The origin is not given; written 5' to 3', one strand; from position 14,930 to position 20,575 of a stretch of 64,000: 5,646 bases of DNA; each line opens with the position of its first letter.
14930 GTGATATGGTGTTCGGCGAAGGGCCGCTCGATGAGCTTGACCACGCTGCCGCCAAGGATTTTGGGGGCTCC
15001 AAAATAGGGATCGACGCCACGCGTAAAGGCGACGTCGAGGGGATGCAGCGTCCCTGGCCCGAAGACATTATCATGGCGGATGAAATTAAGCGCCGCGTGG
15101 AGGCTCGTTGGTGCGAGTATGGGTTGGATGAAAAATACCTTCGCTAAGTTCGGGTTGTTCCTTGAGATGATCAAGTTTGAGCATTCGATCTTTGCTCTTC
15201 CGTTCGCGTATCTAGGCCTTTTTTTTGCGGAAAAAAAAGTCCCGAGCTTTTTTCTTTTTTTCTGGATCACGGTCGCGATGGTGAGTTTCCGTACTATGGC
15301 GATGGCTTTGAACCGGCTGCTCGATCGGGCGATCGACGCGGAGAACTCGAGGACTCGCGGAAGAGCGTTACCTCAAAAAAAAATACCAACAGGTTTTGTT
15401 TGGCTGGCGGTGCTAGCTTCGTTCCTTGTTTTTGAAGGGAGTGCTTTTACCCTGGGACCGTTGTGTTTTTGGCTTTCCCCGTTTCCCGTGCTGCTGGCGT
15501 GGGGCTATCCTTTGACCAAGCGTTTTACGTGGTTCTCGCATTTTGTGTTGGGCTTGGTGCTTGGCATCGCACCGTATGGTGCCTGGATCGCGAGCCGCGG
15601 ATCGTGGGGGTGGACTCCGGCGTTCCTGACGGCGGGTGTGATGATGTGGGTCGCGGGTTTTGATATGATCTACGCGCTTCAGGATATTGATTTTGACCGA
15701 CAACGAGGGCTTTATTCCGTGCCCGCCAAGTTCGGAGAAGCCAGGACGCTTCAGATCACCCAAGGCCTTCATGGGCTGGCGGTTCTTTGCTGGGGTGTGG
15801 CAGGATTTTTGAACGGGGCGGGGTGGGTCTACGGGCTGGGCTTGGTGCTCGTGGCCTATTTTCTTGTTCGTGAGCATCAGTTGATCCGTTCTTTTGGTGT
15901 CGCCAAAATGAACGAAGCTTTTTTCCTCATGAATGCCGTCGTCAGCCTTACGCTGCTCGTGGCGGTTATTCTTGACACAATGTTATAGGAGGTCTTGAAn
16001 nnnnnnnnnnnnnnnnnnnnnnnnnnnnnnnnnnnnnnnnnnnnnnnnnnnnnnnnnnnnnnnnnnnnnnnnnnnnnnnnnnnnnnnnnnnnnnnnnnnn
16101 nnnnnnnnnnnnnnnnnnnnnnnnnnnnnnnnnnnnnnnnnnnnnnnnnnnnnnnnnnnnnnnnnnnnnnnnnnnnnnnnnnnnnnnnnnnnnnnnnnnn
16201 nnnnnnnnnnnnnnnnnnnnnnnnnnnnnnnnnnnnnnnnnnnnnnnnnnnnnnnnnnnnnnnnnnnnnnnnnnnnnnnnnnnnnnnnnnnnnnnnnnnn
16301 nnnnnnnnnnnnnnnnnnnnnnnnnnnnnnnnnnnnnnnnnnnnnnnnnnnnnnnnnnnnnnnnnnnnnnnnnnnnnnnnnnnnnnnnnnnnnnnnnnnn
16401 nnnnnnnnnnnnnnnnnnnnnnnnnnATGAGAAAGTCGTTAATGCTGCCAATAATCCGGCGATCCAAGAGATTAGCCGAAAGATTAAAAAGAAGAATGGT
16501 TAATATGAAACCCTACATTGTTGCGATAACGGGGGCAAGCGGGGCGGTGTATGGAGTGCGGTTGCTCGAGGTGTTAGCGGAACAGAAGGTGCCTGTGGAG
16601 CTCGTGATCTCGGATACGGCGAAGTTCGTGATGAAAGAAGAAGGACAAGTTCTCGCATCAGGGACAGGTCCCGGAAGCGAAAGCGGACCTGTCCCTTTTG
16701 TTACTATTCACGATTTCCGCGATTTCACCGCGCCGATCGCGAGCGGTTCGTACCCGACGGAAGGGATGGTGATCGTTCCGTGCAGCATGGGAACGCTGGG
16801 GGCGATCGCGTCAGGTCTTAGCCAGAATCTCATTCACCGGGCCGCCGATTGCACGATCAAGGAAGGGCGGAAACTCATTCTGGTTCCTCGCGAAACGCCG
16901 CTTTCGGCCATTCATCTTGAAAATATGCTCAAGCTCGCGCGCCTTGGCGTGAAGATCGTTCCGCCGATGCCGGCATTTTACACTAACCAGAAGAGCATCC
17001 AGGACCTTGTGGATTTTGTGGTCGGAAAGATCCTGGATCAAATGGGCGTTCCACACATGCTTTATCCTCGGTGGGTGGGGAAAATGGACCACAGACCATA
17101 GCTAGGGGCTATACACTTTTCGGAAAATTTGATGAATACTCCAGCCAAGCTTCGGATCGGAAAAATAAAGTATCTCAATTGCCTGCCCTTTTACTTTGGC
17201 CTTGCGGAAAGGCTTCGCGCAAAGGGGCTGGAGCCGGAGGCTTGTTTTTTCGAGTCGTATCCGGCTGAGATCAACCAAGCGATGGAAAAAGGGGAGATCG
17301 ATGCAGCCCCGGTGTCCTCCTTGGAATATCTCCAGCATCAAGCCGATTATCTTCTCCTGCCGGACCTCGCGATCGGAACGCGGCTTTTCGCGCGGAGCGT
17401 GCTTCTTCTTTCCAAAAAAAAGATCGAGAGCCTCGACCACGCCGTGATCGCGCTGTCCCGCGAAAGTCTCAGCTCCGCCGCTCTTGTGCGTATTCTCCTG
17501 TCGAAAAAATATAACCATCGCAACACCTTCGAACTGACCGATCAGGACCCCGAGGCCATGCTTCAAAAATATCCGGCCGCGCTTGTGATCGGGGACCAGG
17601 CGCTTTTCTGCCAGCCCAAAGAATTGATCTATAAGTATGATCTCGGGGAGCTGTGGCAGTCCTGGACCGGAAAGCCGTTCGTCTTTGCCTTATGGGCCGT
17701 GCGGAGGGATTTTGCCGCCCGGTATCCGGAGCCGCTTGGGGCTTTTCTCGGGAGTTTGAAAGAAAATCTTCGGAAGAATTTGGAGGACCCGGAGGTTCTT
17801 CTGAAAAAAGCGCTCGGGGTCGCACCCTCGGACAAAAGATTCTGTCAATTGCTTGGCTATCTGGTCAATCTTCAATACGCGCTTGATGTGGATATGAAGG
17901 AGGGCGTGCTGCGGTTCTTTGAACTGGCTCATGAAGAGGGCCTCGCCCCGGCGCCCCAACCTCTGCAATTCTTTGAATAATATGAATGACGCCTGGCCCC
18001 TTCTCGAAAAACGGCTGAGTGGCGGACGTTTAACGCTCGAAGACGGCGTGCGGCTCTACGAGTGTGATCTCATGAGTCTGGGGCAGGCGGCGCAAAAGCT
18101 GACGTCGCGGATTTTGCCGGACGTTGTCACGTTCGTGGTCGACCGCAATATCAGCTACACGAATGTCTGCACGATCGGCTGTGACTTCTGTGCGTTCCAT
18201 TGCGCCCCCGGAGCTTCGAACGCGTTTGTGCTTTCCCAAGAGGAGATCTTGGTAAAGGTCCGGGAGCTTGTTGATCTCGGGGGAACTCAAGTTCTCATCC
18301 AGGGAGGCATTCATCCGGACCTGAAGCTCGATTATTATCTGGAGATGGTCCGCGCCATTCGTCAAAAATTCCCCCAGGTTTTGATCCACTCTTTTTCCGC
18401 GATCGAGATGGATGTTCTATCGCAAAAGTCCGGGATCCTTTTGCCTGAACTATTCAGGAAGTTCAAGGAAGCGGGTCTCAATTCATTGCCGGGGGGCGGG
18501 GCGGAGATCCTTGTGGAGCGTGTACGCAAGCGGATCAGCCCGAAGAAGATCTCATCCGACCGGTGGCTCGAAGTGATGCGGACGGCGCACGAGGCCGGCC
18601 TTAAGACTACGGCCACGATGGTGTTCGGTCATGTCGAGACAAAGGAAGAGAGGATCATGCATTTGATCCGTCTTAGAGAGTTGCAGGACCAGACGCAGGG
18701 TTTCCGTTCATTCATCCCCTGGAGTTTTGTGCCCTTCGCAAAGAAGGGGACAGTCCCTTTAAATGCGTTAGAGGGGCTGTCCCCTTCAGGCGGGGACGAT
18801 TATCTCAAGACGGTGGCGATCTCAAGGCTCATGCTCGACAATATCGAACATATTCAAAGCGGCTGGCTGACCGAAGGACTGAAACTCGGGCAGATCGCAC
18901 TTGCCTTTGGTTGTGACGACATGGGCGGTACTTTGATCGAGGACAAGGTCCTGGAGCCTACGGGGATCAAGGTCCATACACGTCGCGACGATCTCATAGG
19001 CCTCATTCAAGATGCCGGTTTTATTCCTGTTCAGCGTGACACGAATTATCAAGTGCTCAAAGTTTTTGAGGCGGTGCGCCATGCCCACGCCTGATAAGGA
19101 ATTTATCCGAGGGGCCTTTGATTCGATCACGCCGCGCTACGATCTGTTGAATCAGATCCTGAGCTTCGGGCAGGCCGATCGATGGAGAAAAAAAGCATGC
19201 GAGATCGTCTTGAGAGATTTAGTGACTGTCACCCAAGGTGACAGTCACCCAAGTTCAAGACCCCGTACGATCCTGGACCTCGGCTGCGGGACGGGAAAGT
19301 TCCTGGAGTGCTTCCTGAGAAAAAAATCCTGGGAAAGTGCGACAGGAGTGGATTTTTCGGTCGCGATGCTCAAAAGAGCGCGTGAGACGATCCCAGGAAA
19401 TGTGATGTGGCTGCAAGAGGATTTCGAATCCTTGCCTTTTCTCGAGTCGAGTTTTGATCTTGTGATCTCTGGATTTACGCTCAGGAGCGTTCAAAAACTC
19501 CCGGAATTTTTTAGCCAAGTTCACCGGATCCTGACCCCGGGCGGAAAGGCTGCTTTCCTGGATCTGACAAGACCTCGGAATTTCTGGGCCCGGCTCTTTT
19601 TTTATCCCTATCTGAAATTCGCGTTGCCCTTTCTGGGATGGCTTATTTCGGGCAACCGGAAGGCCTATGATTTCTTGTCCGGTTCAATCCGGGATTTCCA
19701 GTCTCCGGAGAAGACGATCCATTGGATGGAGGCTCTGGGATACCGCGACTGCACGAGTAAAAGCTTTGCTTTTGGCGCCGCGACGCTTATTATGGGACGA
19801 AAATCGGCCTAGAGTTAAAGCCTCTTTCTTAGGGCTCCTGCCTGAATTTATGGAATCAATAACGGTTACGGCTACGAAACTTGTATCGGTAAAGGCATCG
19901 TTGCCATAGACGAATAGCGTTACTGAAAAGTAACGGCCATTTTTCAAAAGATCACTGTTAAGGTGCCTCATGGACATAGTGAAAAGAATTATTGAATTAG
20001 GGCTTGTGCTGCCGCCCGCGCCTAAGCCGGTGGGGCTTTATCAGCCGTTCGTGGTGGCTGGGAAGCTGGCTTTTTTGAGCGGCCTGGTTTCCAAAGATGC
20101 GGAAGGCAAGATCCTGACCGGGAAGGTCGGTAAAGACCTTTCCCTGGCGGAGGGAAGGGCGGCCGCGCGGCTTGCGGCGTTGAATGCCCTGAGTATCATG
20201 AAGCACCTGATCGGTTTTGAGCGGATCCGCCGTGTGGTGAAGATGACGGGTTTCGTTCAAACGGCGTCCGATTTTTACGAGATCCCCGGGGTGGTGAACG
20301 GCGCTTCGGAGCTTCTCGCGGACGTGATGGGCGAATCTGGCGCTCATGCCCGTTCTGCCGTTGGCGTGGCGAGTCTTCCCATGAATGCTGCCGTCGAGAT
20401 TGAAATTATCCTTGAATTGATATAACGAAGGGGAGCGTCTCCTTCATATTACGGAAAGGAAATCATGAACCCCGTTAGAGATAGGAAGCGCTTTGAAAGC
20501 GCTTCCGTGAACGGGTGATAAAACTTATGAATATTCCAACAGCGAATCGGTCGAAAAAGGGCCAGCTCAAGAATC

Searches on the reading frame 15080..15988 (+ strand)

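Call 9: search_protein_families(library=pfam, proteins=[window:15080-15988:+], max_evalue=0.00001)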
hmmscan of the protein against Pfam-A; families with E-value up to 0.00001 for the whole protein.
window:15080-15988:+ (302 aa): 1 family
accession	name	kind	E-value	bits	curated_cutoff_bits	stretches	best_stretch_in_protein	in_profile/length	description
PF01040.23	UbiA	-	7.2e-53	179.9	34.2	1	39-284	1-247/250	UbiA prenyltransferase family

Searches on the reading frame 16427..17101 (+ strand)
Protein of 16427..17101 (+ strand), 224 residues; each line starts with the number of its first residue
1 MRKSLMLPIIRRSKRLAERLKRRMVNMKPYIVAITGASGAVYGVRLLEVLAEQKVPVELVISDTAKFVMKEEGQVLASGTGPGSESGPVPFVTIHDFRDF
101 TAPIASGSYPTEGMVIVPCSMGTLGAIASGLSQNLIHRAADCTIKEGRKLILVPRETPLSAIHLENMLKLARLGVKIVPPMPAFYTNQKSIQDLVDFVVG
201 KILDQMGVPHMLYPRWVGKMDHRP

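Call 9: search_protein_families(library=pfam, proteins=[window:16427-17101:+], max_evalue=0.00001)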
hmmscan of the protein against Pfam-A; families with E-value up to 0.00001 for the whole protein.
window:16427-17101:+ (224 aa): 1 family
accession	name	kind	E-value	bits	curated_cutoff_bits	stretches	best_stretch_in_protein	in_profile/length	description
PF02441.25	Flavoprotein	-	1.9e-45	154.8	22.7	1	30-206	3-162/162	Flavoprotein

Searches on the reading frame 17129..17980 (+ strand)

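Call 9: search_protein_families(library=pfam, proteins=[window:17129-17980:+], max_evalue=0.00001)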
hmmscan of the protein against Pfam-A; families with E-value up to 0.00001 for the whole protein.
window:17129-17980:+ (283 aa): 1 family
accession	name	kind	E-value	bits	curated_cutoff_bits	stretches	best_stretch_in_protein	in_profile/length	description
PF02621.19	VitK2_biosynth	-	4e-59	200.6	26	1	8-269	1-252/252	Menaquinone biosynthesis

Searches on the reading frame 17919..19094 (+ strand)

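Call 9: search_protein_families(library=pfam, proteins=[window:17919-19094:+], max_evalue=0.00001)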
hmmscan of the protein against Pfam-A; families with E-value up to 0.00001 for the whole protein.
window:17919-19094:+ (391 aa): 2 families
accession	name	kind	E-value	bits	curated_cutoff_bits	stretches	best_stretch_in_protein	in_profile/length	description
PF04055.27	Radical_SAM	-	1e-24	88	29.5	1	78-247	1-161/166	Radical SAM superfamily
PF19288.4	CofH_C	-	3.2e-24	85.6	27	1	260-383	2-122/125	CofH/MqnC C-terminal region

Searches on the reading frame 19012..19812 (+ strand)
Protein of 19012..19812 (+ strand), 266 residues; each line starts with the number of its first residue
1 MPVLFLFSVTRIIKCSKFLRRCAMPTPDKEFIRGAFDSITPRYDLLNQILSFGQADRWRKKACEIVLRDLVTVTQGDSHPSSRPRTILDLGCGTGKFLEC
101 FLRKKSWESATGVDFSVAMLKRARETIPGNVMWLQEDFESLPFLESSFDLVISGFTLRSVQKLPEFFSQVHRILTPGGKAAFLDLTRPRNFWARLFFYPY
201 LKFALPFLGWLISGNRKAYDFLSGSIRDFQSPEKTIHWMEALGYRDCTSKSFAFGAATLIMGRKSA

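Call 9: search_protein_families(library=pfam, proteins=[window:19012-19812:+], max_evalue=0.00001)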
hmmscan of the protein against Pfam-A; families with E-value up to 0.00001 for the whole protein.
window:19012-19812:+ (266 aa): 6 families
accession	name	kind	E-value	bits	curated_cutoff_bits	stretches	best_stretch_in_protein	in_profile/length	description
PF01209.24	Ubie_methyltran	-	7.7e-34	117.5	20.1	1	31-264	8-233/233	ubiE/COQ5 methyltransferase family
PF08241.18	Methyltransf_11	-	6.2e-22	78.5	21.2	1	88-182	1-95/95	Methyltransferase domain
PF13649.12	Methyltransf_25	-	3.3e-21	76.2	27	1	87-178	1-97/97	Methyltransferase domain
PF13489.12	Methyltransf_23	-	1.4e-16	61.1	27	1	81-245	20-160/164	Methyltransferase domain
PF13847.12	Methyltransf_31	-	3.1e-14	53.3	27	1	86-182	6-109/145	Methyltransferase domain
PF08242.18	Methyltransf_12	-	3.4e-14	53.8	30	1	88-179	1-97/98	Methyltransferase domain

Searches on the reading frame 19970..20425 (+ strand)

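Call 9: search_protein_families(library=pfam, proteins=[window:19970-20425:+], max_evalue=0.00001)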
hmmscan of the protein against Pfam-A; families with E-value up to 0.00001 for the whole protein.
window:19970-20425:+ (151 aa): 2 families
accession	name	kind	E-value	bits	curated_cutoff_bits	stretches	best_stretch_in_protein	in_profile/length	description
PF14588.11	YjgF_endoribonc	-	7.3e-19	68.5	35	1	6-147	3-145/148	YjgF/chorismate_mutase-like, putative endoribonuclease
PF01042.26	Ribonuc_L-PSP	-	2.6e-14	53.7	27.3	1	17-147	4-118/121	Endoribonuclease L-PSP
